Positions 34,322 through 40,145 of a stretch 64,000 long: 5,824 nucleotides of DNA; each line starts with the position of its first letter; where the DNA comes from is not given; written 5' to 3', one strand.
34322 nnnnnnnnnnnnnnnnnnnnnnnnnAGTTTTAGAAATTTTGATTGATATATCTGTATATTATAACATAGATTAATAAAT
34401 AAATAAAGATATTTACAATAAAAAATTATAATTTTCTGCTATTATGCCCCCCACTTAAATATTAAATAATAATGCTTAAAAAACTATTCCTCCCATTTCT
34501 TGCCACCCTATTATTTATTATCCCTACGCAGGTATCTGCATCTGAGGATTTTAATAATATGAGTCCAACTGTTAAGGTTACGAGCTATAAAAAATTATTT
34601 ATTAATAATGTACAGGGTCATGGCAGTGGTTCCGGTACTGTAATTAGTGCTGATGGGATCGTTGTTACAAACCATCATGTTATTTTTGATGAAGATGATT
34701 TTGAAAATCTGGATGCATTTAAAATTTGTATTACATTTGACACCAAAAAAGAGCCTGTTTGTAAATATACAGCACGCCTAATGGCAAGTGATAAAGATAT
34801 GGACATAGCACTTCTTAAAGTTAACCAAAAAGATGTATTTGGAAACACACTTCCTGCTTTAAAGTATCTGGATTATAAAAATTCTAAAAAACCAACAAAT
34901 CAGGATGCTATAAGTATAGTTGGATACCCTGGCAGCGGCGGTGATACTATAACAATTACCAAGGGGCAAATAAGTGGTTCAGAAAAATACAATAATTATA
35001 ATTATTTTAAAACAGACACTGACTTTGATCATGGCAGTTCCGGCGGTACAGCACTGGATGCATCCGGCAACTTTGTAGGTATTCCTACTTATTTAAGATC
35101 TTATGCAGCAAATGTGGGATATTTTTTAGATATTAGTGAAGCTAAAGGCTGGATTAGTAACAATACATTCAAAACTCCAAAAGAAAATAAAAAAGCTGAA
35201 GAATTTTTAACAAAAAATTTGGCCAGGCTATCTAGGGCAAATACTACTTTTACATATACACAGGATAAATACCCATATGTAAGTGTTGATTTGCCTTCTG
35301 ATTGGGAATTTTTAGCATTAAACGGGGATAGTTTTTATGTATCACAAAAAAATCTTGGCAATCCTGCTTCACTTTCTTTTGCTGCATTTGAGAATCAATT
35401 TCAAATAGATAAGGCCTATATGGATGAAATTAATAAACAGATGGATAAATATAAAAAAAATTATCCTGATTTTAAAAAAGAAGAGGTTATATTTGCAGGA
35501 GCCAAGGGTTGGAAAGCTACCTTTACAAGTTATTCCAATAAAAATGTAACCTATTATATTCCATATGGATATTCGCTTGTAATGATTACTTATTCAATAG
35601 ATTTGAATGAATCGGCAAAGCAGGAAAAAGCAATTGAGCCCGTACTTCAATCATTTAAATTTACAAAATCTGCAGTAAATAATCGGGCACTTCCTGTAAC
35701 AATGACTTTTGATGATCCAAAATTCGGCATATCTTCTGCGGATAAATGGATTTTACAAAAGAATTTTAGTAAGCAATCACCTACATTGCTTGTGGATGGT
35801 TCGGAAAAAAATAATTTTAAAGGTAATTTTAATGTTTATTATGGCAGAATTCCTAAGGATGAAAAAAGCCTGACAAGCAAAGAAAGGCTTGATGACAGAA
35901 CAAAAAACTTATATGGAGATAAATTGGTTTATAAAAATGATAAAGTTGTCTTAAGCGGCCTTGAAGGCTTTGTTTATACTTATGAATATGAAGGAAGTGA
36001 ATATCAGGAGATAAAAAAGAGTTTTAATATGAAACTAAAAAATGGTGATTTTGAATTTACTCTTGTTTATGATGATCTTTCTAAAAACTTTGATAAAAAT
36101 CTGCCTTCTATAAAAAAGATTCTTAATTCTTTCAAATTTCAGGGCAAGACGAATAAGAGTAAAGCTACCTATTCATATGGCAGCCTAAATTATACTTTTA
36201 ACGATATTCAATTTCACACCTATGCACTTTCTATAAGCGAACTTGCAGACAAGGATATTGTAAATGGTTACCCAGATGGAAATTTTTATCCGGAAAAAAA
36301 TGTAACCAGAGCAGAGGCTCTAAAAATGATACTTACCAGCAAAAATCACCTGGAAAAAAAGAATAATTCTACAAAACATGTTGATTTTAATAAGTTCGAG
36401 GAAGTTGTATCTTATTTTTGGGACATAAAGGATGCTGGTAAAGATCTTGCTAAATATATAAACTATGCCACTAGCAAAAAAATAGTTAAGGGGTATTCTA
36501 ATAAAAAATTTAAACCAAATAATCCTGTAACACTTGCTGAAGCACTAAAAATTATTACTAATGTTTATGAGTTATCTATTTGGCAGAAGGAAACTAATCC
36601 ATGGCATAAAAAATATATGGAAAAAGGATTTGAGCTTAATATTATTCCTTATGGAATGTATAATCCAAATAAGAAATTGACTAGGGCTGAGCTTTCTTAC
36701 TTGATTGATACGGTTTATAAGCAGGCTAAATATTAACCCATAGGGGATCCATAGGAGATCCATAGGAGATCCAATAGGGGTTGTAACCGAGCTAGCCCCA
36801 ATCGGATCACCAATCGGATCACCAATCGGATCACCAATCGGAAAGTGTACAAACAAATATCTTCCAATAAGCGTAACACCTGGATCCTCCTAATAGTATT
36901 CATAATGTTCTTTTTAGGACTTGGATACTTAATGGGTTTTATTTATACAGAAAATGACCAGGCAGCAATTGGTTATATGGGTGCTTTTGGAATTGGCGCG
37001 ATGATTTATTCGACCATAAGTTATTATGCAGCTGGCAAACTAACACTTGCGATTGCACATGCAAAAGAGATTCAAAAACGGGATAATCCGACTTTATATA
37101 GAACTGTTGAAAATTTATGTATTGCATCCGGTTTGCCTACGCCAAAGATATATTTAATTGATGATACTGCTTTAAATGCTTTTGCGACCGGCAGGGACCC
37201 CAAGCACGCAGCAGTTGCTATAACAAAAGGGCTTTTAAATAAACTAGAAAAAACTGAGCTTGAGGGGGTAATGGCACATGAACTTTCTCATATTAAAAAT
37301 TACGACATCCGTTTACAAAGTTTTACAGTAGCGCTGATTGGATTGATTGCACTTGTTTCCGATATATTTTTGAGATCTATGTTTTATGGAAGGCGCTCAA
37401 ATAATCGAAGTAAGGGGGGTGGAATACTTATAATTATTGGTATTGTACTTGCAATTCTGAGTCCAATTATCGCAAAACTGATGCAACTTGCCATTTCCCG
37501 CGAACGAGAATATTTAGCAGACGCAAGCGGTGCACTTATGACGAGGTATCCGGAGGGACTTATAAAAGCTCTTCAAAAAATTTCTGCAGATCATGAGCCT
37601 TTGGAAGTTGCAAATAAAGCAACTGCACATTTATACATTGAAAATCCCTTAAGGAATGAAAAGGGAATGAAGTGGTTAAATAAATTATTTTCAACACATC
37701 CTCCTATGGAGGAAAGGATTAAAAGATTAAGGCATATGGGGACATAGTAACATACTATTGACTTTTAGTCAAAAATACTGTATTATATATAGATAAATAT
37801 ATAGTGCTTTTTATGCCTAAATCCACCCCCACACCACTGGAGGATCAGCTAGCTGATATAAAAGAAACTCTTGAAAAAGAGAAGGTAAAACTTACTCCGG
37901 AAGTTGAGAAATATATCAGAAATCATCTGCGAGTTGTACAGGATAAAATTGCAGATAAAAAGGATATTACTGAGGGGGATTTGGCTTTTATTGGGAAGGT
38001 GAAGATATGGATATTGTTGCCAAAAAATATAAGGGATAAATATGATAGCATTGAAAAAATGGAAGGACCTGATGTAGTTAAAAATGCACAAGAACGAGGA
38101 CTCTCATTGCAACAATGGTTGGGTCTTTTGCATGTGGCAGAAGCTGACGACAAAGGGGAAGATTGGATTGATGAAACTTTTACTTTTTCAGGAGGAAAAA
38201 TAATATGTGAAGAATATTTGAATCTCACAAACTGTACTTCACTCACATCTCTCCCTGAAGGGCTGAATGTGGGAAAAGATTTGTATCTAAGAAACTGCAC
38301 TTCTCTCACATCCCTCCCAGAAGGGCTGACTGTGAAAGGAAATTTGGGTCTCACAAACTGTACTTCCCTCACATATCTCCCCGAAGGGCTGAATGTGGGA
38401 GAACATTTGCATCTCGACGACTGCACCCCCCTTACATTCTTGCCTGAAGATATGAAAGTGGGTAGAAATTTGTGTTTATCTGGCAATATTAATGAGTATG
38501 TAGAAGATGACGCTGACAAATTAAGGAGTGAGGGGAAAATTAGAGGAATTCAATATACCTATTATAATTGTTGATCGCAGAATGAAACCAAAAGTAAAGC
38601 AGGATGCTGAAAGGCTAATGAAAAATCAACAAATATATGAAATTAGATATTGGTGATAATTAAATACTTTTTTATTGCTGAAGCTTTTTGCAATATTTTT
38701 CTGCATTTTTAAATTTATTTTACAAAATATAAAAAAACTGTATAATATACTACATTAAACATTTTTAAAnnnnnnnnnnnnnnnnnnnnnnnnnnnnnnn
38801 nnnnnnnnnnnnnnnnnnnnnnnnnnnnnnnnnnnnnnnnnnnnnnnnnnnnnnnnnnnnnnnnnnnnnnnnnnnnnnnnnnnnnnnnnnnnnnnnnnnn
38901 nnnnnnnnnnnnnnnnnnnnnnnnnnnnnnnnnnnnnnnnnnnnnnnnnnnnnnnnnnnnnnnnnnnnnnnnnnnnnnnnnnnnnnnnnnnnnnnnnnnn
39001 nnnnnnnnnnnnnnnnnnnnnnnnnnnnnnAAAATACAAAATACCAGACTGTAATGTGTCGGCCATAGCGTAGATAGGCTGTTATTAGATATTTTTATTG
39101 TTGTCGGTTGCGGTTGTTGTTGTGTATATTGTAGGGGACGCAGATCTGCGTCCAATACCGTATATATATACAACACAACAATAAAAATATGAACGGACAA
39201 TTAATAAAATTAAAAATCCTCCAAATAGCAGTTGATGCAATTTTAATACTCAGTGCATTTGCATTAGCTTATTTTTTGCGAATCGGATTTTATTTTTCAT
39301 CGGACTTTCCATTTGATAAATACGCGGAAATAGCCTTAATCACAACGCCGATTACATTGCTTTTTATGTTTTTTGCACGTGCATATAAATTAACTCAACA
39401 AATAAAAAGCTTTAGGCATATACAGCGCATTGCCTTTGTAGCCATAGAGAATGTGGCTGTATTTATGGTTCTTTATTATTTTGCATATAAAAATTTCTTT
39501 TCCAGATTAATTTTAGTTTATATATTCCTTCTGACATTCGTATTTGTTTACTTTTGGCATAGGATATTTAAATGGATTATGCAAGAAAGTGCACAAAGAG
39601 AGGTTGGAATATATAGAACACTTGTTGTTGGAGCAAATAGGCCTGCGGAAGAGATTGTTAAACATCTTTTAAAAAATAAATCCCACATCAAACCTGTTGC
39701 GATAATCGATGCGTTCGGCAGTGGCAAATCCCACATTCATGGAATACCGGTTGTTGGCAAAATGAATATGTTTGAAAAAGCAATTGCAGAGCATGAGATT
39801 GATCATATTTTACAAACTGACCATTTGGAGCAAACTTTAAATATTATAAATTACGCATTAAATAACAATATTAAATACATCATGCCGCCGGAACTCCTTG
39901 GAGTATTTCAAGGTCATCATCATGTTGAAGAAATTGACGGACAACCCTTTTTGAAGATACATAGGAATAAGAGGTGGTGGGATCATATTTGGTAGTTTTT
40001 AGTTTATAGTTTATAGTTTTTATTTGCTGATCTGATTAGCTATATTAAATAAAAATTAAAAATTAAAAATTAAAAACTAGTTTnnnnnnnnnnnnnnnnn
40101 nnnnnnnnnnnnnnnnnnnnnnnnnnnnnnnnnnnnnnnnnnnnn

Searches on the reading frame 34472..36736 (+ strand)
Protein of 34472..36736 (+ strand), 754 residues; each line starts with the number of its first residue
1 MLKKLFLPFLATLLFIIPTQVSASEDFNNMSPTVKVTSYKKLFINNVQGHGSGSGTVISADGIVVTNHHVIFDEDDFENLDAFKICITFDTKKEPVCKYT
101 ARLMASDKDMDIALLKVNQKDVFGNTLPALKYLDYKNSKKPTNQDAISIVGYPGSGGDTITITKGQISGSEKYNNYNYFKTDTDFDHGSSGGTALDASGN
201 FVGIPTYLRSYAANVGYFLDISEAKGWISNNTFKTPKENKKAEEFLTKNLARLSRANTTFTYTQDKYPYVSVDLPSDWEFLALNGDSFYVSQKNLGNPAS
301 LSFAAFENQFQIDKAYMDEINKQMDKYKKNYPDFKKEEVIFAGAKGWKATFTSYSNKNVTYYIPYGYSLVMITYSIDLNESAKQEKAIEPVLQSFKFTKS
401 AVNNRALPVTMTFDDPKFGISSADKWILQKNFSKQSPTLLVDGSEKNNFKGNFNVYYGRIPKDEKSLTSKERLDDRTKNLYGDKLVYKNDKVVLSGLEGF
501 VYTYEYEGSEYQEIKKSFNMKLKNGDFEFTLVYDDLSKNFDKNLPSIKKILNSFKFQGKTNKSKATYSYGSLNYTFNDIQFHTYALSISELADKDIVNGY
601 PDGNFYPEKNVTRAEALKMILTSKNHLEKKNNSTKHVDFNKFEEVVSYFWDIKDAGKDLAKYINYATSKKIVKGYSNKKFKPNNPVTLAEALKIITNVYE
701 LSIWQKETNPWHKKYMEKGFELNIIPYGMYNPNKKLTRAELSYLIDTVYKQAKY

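Call 5: search_protein_families(library=pfam, proteins=[window:34472-36736:+], max_evalue=0.001)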
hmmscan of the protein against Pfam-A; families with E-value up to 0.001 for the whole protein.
window:34472-36736:+ (754 aa): 3 families
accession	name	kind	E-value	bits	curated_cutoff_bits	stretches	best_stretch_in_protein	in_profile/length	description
PF00395.25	SLH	-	3.9e-28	97.6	20.8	2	576-616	2-43/44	S-layer homology domain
PF13365.12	Trypsin_2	-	7.3e-24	85.6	27.6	1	53-204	1-144/144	Trypsin-like peptidase domain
PF00089.32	Trypsin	-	1.9e-10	41.4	20.6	1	51-228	22-220/220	Trypsin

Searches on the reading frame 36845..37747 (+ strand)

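Call 6: search_protein_families(library=pfam, proteins=[window:36845-37747:+], max_evalue=0.001)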
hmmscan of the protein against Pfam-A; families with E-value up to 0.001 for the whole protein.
window:36845-37747:+ (300 aa): 1 family
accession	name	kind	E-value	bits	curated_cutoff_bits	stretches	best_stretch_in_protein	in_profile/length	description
PF01435.24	Peptidase_M48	-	1.6e-34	119.8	20.3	1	80-298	3-185/186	Peptidase family M48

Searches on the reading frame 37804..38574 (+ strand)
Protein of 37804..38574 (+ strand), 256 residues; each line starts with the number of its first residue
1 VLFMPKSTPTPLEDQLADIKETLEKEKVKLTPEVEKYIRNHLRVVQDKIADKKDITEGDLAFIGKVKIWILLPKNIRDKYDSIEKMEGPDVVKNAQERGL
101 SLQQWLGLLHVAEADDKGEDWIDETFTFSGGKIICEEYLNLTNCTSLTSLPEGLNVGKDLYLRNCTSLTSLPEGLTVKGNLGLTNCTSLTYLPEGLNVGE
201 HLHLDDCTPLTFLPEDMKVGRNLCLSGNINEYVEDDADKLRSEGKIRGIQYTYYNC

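Call 6: search_protein_families(library=pfam, proteins=[window:37804-38574:+], max_evalue=0.001)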
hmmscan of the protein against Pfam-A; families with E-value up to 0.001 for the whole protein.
window:37804-38574:+ (256 aa): 0 families

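Call 26: search_protein_families(library=pfam, proteins=[window:37804-38574:+], max_evalue=5)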
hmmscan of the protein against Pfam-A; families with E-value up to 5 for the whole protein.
window:37804-38574:+ (256 aa): 1 family
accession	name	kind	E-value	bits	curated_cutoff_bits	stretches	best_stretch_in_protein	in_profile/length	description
PF23952.1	LRR_EndoS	-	0.15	12.7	27.9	0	139-171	50-87/116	Endo-beta-N-acetylglucosaminidase EndoS LRR domain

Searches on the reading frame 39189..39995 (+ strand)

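Call 6: search_protein_families(library=pfam, proteins=[window:39189-39995:+], max_evalue=0.001)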
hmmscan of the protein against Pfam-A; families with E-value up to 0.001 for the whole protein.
window:39189-39995:+ (268 aa): 1 family
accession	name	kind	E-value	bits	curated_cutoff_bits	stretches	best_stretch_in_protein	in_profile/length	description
PF13727.12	CoA_binding_3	-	1.3e-12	48.6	25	1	75-208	14-146/175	CoA-binding domain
